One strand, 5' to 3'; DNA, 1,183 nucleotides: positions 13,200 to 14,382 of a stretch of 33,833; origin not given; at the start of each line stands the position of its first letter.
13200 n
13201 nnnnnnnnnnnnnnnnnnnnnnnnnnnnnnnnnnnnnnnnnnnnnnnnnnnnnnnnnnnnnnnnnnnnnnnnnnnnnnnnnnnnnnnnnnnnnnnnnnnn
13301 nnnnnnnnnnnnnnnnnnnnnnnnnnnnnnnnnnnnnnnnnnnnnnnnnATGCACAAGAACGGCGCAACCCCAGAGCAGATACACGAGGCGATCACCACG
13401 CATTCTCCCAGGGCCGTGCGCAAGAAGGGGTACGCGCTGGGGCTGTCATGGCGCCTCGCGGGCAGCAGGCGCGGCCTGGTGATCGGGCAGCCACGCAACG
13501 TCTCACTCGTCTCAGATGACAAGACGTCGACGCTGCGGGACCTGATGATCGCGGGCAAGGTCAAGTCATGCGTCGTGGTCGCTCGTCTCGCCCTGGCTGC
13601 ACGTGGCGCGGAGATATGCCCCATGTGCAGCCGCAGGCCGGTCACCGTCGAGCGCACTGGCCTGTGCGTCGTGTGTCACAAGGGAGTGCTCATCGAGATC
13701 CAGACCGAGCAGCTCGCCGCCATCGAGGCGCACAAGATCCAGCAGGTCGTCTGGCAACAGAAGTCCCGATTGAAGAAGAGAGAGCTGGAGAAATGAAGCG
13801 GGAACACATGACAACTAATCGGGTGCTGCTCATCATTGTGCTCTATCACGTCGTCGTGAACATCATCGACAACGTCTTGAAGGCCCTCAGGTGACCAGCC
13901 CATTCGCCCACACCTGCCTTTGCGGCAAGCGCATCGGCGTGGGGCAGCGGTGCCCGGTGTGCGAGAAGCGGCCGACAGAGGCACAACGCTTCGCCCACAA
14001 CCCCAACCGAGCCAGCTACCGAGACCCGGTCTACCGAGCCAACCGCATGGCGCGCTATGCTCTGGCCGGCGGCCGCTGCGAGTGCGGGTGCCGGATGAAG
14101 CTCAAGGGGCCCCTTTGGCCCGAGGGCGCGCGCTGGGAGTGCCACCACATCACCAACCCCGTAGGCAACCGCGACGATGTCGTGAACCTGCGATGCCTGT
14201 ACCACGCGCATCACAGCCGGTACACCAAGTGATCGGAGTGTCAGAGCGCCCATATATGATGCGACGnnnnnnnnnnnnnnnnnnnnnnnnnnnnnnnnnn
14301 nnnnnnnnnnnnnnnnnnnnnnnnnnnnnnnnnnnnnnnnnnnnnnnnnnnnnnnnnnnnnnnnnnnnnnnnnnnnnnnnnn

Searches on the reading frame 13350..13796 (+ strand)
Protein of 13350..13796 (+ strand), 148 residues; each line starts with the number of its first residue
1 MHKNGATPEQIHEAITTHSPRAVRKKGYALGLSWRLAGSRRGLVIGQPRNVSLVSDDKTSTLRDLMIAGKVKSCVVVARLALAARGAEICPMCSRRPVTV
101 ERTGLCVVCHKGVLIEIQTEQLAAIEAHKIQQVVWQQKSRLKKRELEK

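Call 29: search_protein_families(library=pfam, proteins=[window:13350-13796:+], max_evalue=0.01)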
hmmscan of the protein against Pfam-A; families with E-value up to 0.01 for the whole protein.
window:13350-13796:+ (148 aa): 1 family
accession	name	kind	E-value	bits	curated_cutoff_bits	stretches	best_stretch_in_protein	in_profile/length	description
PF22448.1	RepB_primase_C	-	0.0023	18.2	26.1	1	1-27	14-40/54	RepB DNA-primase C-terminal helical domain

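Call 36: search_protein_families(library=phrogs, proteins=[window:13350-13796:+], max_evalue=0.01)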
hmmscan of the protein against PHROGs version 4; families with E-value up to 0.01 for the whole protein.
window:13350-13796:+ (148 aa): 0 families

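Call 55: search_solved_structures(query=window:13350-13796:+, max_evalue=1)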
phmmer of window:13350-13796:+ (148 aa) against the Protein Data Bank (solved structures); distinct sequences matched with E-value up to 1: 1.
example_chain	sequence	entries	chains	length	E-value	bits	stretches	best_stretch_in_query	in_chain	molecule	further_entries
3jcu_U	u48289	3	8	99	0.53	13.7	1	40-98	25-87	Photosystem II Reaction Center Tn protein | Photosystem II luminal extrinsic protein Tn, PsbTn | Photosystem II 5 kDa protein, chloroplastic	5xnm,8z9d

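Call 73: find_homologous_proteins(query=window:13350-13796:+, max_evalue=0.001)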
Query window:13350-13796:+ (148 aa): 3 proteins with E <= 0.001 among 169 candidates.
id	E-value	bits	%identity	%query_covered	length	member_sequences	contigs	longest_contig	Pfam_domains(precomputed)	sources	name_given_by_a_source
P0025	3.4e-90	317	100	100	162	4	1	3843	-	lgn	-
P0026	8.1e-56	206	69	97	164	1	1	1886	-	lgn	-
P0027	7.8e-35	138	53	97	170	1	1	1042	-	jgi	jgi:hypothetical protein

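Call 88: search_protein_families(library=pfam, proteins=[P0025, P0026, P0027], max_evalue=1)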
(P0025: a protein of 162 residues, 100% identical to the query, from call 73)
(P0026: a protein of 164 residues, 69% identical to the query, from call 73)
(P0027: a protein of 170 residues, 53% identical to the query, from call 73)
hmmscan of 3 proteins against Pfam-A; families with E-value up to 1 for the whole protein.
P0025 (162 aa): 2 families
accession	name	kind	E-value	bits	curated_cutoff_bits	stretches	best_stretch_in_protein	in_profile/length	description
PF22448.1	RepB_primase_C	-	0.00022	21.5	26.1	1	3-41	2-40/54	RepB DNA-primase C-terminal helical domain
PF14768.12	RPA_interact_C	-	0.45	11.5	25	1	103-135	1-35/80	Replication protein A interacting C-terminal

P0026 (164 aa): 1 family
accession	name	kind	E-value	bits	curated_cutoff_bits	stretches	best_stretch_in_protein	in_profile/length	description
PF22448.1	RepB_primase_C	-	0.11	12.9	26.1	1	3-33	2-32/54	RepB DNA-primase C-terminal helical domain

P0027 (170 aa): 0 families

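Call 99: predict_structure(alignment_id=A4)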
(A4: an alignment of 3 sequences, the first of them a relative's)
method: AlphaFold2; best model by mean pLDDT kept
length: 162 residues; sequences in the alignment: 3
mean_pLDDT: 65.6   pTM: 0.33
mean pLDDT of the five models: 65.6, 65.2, 59.2, 53.5, 50.0
residues with pLDDT >= 90: 1; 70-90: 66; 50-70: 65; < 50: 30
segments of 3 or more residues with pLDDT < 50: 1-5, 50-53, 59-72, 95-100
pLDDT, mean of each block of 10 residues (from residue 1): 52 74 68 66 61 50 39 56 58 51 69 74 80 83 79 88 78
secondary structure, 60 per line:
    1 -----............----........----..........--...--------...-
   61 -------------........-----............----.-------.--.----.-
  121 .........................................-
elements in order: H6-17 H22-29 H34-43 E46-48 E57-59 H74-81 H87-98 H121-161

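Call 103: fold_search(model_id=the predicted structure, library=pdb)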
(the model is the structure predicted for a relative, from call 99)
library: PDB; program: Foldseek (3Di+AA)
matches with E <= 10: 154; with E <= 0.001: 0
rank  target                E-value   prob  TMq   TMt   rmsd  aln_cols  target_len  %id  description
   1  4aih_A                4.4e-01  0.15  0.21  0.23  13.5        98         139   15  Crystal structure of RovA from Yersinia in its free form (released 2012-09-12)
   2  4rgw_A                8.4e-01  0.20  0.21  0.10   4.5        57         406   23  Crystal Structure of a TAF1-TAF7 Complex in Human Transcription Factor IID (released 2014-12-03)
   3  2zkz_A                1.0e+00  0.09  0.19  0.27   8.8        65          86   17  Crystal structure of the transcriptional repressor PagR of Bacillus anthracis (released 2009-04-07)
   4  4hqe_A                1.6e+00  0.11  0.21  0.29  13.1        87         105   13  The crystal structure of QsrR-DNA complex (released 2013-03-06)
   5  4rgr_A                1.7e+00  0.08  0.18  0.21  13.7       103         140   17  Crystal Structure of Putative MarR Family Transcriptional Regulator HcaR from Acinetobacter sp. ADP (released 2015-03-04)
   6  2yr2_A                1.7e+00  0.08  0.20  0.22  13.3       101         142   12  Crystal Structure of the Hypothetical regulator from Sulfolobus tokodaii (released 2007-10-02)
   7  4hqe_B                1.8e+00  0.11  0.21  0.29  12.8        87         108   13  The crystal structure of QsrR-DNA complex (released 2013-03-06)
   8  5yhy                  1.8e+00  0.06  0.20  0.21  14.3       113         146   17  Structure of Lactococcus lactis ZitR, C30S mutant (released 2017-12-06)
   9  6pax_A                1.8e+00  0.06  0.20  0.23  18.0       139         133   17  CRYSTAL STRUCTURE OF THE HUMAN PAX-6 PAIRED DOMAIN-DNA COMPLEX REVEALS A GENERAL MODEL FOR PAX PROTEIN-DNA INTERACTION (released 1999-07-13)
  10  8usb_d                2.0e+00  0.09  0.20  0.14  11.6        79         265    8  Non-substrate-engaged human 26S proteasome with Nub1/FAT10 bound to Rpn1 (released 2024-11-06)
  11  3e6m_C                2.0e+00  0.08  0.19  0.21  13.0        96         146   12  The crystal structure of a MarR family transcriptional regulator from Silicibacter pomeroyi DSS. (released 2008-09-02)
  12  1sd7_A                2.1e+00  0.08  0.21  0.27  14.1       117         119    9  Crystal Structure of a SeMet derivative of MecI at 2.65 A (released 2004-02-24)
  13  5k5q_A                2.1e+00  0.07  0.21  0.30  12.4        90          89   14  Structure of AspA-DNA complex: novel centromere bindng protein-centromere complex (released 2016-06-01)
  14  1sd6_A                2.1e+00  0.07  0.20  0.24  13.2       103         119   12  Crystal Structure of Native MecI at 2.65 A (released 2004-02-24)
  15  4rgx_A                2.1e+00  0.04  0.16  0.18  13.5       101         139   17  Crystal Structure of Putative MarR Family Transcriptional Regulator HcaR from Acinetobacter sp. ADP complexed with 3,4 (released 2015-03-04)
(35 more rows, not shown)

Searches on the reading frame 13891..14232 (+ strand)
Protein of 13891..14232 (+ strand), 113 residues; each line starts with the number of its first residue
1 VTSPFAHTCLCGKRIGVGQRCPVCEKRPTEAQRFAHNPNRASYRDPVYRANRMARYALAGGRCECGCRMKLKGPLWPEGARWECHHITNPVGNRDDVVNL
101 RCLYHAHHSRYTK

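Call 29: search_protein_families(library=pfam, proteins=[window:13891-14232:+], max_evalue=0.01)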
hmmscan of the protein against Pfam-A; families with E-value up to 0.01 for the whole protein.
window:13891-14232:+ (113 aa): 0 families

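Call 36: search_protein_families(library=phrogs, proteins=[window:13891-14232:+], max_evalue=0.01)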
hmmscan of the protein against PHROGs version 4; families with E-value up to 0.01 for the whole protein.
window:13891-14232:+ (113 aa): 1 family
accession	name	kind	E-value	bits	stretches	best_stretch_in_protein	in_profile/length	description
phrog_333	-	DNA, RNA and nucleotide metabolism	4.6e-07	31.1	1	40-113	14-80/138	HNH endonuclease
